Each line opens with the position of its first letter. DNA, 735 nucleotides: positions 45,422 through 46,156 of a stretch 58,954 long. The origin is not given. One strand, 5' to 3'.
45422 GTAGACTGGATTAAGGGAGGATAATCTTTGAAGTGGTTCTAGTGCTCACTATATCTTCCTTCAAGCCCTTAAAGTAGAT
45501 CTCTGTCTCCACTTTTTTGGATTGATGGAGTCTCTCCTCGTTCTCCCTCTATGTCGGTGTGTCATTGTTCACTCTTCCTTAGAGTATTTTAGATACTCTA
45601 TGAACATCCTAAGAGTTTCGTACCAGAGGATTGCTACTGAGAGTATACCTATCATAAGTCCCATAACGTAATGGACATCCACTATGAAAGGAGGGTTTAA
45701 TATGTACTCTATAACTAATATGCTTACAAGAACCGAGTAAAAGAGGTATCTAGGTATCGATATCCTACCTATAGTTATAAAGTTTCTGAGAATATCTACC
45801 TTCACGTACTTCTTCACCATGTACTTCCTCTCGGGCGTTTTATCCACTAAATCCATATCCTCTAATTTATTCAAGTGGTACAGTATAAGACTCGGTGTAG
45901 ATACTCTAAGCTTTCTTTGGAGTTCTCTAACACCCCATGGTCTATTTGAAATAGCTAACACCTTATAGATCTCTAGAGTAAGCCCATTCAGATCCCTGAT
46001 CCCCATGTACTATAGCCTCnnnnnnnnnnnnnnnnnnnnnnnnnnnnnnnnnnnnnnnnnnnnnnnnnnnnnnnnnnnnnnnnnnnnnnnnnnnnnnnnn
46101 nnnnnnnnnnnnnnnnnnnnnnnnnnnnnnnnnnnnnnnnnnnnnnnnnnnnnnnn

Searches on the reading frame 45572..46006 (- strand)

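Call 80: search_protein_families(library=pfam, proteins=[window:45572-46006:-], max_evalue=0.001)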
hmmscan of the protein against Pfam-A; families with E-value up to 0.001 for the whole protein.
window:45572-46006:- (145 aa): 2 families
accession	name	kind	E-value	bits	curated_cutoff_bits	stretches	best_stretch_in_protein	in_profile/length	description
PF01022.26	HTH_5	-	0.00024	21.4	22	1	18-56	10-47/47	Bacterial regulatory protein, arsR family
PF12840.13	HTH_20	-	0.00099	19.5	27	0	9-55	5-49/51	Helix-turn-helix domain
